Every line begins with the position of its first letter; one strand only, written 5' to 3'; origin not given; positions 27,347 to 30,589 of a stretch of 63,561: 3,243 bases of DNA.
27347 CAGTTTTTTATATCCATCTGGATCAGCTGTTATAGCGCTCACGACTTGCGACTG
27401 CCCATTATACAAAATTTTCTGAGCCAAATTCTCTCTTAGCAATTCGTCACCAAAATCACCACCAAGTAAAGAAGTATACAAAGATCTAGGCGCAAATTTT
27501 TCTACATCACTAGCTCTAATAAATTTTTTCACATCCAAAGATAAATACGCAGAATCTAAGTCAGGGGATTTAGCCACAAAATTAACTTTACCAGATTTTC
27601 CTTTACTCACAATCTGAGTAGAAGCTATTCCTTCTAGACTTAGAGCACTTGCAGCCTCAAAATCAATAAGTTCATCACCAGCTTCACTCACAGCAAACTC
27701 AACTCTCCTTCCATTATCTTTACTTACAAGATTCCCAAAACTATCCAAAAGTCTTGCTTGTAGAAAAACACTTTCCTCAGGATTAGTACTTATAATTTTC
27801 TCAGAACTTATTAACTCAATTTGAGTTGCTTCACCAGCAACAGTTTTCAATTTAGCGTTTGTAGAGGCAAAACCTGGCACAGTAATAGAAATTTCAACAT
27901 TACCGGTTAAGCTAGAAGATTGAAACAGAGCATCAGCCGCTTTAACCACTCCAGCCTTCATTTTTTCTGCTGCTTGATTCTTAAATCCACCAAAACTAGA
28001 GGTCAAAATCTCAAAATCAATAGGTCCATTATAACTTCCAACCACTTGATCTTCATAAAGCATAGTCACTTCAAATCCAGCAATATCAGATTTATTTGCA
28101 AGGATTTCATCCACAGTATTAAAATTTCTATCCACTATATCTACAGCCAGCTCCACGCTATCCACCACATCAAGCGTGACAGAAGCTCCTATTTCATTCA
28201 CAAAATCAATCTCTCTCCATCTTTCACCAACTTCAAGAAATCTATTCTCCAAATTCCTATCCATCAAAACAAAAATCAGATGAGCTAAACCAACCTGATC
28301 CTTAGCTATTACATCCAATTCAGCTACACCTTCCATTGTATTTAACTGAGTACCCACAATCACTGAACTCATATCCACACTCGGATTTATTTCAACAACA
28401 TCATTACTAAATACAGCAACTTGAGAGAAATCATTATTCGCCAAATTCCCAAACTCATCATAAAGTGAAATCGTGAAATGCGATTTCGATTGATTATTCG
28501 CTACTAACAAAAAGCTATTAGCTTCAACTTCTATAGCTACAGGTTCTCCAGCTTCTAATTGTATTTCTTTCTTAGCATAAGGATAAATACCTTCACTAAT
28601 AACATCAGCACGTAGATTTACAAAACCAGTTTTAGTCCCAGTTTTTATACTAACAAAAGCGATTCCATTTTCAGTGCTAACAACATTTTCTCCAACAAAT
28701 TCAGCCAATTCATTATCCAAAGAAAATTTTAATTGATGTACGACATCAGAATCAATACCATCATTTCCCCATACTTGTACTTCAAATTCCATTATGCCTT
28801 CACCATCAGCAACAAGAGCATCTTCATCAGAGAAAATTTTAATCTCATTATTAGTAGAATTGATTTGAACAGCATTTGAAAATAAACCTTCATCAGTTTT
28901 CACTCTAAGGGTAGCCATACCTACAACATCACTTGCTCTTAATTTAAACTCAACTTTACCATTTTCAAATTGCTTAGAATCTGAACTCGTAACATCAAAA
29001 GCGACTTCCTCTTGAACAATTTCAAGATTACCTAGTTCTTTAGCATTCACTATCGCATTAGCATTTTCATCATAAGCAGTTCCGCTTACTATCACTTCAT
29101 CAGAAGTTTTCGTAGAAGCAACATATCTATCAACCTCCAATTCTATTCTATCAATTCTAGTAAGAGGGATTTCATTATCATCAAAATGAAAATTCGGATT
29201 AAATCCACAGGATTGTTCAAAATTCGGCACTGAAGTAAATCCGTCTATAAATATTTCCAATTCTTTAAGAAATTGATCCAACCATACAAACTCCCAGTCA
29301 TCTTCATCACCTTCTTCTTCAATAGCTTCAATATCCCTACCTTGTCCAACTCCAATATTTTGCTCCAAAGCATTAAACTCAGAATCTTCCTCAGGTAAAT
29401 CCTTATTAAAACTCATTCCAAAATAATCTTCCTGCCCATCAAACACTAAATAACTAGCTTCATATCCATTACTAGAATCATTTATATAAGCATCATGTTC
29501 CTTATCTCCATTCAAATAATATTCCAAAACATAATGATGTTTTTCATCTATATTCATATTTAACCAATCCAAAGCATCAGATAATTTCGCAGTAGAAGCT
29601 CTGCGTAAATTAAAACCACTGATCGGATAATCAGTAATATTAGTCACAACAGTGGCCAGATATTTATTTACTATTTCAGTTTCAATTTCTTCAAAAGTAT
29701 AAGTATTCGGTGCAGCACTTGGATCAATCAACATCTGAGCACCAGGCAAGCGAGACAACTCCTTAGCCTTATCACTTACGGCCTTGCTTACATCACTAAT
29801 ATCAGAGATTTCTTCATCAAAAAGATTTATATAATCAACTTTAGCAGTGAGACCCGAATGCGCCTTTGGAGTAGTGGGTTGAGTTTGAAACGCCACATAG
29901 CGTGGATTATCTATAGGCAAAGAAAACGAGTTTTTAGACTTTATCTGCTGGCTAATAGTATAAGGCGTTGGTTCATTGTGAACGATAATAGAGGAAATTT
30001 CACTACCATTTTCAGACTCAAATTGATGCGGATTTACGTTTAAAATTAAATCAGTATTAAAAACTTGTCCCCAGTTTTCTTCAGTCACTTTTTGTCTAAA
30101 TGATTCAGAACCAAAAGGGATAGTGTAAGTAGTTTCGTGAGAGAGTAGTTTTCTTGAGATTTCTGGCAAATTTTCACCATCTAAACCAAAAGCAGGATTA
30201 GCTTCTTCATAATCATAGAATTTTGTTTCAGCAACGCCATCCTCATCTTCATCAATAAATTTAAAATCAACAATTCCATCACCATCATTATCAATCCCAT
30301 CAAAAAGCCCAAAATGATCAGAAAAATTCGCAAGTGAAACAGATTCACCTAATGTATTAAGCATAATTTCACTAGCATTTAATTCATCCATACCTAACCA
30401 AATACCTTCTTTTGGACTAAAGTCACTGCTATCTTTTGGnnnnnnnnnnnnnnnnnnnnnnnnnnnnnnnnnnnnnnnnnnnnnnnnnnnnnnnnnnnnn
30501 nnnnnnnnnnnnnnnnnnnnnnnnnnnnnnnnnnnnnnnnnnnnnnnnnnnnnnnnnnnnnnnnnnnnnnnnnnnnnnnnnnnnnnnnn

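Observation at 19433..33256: Giant protein with an unusual domain mosaic: adhesin modules, SLH-like wall anchor near the C-terminus, and about 1500 central residues with no recognisable fold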

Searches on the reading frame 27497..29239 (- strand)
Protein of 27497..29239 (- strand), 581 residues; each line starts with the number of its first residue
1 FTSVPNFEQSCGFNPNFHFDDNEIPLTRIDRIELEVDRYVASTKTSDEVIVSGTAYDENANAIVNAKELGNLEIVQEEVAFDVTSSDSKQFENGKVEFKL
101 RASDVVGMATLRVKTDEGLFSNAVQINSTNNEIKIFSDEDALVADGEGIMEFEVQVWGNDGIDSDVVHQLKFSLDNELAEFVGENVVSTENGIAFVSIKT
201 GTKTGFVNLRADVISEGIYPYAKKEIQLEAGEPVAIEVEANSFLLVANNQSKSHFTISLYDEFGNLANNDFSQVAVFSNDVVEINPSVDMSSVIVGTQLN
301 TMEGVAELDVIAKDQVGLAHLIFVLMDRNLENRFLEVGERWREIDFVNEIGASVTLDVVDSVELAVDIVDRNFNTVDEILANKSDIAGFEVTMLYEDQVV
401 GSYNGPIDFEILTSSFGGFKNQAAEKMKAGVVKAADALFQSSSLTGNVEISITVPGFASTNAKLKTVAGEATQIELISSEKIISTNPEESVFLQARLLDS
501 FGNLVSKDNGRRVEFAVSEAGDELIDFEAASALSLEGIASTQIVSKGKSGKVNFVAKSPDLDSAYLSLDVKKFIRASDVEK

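Call 68: search_protein_families(library=pfam, proteins=[window:27497-29239:-], max_evalue=1)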
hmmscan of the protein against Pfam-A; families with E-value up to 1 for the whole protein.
window:27497-29239:- (581 aa): 4 families
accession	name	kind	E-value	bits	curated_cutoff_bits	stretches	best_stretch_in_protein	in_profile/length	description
PF18565.7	Glyco_hydro2_C5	-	1.5e-08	34.9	32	1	474-564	1-100/103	Glycoside hydrolase family 2 C-terminal domain 5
PF09134.16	Invasin_D3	-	1.5e-07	32.2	33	1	235-269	4-40/98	Invasin, domain 3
PF02369.22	Big_1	-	3e-06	27.7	34.9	1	137-213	6-80/93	Bacterial Ig-like domain (group 1)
PF14289.11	DUF4369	-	0.46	11.5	25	0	84-141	26-78/91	Domain of unknown function (DUF4369)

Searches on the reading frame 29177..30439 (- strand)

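Call 68: search_protein_families(library=pfam, proteins=[window:29177-30439:-], max_evalue=1)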
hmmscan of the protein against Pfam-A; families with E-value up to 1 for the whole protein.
window:29177-30439:- (421 aa): 1 family
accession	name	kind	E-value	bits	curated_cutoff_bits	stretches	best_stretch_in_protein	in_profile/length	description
PF24899.1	UBA_DHX29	-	0.16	12.2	27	1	283-299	30-46/55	ATP-dependent RNA helicase DHX29, UBA domain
